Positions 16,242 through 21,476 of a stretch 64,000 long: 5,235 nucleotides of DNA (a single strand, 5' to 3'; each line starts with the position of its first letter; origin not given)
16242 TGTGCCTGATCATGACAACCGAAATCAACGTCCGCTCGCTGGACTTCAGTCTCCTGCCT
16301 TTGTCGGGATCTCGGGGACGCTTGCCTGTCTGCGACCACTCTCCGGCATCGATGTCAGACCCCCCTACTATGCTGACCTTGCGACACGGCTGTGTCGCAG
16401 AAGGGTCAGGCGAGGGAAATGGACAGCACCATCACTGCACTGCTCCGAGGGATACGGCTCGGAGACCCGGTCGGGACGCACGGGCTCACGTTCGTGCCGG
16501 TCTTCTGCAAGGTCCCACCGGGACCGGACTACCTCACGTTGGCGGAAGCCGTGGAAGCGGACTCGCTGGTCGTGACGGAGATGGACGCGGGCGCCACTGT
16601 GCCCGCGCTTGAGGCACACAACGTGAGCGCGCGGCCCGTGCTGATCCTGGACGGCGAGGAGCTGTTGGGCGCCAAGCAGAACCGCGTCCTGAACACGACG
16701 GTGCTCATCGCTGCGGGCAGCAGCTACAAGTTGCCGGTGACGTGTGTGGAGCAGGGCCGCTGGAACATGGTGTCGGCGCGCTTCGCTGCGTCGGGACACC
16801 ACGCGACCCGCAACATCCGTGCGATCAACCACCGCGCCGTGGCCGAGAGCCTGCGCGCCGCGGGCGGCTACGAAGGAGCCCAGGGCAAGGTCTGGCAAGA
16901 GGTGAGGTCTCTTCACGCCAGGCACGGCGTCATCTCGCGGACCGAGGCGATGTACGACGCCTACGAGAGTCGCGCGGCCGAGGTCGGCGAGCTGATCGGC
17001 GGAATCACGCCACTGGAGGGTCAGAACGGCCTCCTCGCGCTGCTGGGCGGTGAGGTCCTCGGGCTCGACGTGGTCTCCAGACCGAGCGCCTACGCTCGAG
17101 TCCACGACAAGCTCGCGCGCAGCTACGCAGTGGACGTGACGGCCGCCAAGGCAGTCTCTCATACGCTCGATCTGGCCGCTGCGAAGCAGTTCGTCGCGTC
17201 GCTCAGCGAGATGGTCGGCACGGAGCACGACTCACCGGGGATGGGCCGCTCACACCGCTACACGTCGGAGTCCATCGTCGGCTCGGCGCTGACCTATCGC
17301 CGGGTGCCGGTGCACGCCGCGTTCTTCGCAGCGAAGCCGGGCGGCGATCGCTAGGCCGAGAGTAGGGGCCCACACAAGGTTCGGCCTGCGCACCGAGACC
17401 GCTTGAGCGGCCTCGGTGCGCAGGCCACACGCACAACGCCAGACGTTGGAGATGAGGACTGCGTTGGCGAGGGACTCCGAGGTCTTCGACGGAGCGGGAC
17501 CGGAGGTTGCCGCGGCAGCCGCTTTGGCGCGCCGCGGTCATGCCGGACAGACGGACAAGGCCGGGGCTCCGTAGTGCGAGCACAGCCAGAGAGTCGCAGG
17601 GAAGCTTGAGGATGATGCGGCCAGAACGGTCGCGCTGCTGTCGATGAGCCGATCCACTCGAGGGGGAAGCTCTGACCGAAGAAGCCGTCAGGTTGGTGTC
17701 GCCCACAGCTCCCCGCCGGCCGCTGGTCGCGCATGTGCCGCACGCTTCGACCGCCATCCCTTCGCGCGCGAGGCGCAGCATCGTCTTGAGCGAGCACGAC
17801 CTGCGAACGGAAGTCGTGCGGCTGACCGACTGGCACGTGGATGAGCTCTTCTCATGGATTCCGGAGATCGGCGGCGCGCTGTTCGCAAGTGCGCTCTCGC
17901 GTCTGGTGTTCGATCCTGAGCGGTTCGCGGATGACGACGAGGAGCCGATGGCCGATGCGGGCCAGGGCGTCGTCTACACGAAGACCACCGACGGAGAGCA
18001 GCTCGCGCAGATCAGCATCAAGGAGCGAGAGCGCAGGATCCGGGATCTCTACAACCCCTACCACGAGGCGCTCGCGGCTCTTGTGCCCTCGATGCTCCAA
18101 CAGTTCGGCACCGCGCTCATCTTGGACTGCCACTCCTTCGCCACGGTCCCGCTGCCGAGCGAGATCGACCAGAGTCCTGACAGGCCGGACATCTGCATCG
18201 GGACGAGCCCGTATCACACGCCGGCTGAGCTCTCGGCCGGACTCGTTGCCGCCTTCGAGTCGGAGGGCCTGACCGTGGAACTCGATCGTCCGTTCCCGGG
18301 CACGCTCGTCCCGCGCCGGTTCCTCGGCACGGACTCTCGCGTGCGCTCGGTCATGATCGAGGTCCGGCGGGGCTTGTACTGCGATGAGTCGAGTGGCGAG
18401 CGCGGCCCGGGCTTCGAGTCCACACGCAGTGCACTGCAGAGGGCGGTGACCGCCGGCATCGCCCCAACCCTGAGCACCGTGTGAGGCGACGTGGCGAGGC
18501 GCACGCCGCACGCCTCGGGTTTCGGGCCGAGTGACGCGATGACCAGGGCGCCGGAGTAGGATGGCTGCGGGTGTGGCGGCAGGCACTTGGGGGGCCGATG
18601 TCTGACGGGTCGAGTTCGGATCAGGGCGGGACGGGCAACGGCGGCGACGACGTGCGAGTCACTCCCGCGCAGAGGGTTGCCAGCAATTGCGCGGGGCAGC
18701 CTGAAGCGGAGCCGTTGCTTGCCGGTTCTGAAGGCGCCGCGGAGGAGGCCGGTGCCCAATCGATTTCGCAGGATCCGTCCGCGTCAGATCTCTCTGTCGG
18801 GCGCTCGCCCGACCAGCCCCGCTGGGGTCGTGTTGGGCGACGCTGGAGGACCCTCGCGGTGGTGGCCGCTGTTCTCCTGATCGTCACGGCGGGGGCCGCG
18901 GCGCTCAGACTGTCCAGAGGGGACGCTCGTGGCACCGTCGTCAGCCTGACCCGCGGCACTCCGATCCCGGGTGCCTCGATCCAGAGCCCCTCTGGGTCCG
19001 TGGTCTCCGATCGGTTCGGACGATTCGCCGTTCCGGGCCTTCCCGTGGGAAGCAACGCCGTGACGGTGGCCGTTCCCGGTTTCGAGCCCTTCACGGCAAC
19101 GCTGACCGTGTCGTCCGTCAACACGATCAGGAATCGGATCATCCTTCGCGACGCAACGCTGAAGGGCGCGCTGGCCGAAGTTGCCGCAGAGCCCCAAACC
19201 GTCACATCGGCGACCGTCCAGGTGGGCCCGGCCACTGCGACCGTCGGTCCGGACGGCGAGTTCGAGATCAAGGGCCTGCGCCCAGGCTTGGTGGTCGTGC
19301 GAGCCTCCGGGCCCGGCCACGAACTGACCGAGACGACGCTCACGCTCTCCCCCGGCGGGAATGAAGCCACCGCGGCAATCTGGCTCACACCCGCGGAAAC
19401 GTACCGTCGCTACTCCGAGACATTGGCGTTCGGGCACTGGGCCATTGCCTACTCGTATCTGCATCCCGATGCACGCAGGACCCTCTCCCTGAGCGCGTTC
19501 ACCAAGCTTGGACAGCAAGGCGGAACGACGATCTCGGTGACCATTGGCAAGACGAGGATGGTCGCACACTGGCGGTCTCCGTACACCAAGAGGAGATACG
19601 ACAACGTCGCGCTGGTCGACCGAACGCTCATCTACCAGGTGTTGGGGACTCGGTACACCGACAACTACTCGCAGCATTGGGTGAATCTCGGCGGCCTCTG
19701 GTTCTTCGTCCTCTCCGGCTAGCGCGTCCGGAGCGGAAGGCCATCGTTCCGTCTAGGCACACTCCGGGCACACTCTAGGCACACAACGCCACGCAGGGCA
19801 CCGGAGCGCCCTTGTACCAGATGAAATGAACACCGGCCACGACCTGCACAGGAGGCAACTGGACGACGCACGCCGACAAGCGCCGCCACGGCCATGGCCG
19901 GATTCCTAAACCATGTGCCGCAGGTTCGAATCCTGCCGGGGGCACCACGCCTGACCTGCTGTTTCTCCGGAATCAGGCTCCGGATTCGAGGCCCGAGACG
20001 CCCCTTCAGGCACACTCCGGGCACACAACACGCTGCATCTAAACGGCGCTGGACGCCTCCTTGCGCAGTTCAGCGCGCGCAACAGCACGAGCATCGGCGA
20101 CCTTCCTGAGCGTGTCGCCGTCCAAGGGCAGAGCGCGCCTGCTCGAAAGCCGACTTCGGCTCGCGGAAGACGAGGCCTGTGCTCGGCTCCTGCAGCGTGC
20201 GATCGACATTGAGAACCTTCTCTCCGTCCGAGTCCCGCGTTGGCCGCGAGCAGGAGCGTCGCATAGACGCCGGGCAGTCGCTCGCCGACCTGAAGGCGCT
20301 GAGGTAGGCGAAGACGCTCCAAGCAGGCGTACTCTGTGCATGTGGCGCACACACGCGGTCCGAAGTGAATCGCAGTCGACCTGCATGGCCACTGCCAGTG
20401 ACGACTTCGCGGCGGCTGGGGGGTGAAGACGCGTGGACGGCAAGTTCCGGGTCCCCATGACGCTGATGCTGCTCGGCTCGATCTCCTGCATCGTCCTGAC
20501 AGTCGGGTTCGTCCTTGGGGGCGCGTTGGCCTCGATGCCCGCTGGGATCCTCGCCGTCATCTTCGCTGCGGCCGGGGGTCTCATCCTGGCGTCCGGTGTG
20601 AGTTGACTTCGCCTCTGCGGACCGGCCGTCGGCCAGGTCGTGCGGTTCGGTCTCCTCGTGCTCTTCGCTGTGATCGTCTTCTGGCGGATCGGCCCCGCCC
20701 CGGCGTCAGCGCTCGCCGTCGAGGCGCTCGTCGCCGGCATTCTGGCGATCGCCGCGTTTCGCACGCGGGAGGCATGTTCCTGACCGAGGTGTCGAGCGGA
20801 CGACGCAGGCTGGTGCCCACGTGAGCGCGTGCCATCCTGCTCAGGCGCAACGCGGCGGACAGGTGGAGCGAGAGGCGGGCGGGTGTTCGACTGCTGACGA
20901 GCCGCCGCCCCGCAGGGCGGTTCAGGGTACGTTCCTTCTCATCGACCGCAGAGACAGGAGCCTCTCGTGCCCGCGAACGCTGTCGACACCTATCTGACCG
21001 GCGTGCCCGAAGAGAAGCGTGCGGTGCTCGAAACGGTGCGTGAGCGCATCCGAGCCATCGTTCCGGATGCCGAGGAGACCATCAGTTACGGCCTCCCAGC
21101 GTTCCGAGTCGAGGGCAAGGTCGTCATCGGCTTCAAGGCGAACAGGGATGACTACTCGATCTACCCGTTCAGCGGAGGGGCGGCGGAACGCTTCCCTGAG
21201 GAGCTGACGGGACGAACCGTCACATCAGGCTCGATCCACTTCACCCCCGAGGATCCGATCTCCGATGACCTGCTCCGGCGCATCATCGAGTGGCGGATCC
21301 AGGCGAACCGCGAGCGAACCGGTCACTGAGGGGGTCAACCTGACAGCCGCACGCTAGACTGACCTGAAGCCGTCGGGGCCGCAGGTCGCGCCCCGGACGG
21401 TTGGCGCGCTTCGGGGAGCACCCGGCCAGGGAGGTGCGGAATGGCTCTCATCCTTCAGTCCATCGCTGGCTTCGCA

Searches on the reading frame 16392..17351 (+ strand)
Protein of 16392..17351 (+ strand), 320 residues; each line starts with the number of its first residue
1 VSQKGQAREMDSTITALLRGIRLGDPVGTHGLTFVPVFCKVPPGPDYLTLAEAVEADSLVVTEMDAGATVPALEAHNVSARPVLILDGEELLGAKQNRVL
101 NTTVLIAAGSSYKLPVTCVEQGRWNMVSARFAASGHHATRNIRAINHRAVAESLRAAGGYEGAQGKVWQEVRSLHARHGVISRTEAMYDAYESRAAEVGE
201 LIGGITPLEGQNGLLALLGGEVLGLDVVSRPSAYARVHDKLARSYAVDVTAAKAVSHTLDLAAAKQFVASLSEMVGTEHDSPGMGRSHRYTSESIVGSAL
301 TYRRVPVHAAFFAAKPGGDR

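Call 24: search_protein_families(library=pfam, proteins=[window:16392-17351:+], max_evalue=0.001)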
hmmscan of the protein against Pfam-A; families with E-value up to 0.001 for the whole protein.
window:16392-17351:+ (320 aa): 1 family
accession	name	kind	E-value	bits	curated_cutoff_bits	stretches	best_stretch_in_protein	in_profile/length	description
PF20208.3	ARPP-1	-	5.4e-85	285.7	27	1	21-312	2-297/297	ARG and Rhodanese-Phosphatase-superfamily-associated Protein domain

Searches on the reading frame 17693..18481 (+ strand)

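Call 53: search_protein_families(library=pfam, proteins=[window:17693-18481:+], max_evalue=0.001)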
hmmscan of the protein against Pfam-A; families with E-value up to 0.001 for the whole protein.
window:17693-18481:+ (263 aa): 1 family
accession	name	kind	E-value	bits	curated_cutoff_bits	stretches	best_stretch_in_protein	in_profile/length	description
PF05013.17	FGase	-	6.1e-53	180.6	28.9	1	10-229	2-218/219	N-formylglutamate amidohydrolase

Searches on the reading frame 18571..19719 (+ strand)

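Call 23: search_protein_families(library=pfam, proteins=[window:18571-19719:+], max_evalue=0.001)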
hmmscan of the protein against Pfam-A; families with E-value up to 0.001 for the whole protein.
window:18571-19719:+ (383 aa): 2 families
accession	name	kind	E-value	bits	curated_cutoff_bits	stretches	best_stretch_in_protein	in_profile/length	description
PF13620.12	CarboxypepD_reg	-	1.7e-17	63.9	32.3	2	120-186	3-75/82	Carboxypeptidase regulatory-like domain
PF13715.12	CarbopepD_reg_2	-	1.4e-09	38.3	32.2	1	120-197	2-81/88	CarboxypepD_reg-like domain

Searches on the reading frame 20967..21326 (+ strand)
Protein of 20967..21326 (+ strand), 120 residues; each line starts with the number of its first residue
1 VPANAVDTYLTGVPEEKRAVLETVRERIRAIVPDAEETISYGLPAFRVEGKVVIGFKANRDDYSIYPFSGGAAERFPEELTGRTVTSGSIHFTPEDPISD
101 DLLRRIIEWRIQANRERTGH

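Call 23: search_protein_families(library=pfam, proteins=[window:20967-21326:+], max_evalue=0.001)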
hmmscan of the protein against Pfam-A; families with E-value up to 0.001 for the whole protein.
window:20967-21326:+ (120 aa): 1 family
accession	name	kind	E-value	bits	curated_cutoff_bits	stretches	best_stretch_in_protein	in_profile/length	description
PF08818.16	DUF1801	-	1.4e-13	51.4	27.2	1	17-111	1-85/85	Domain of unknown function (DU1801)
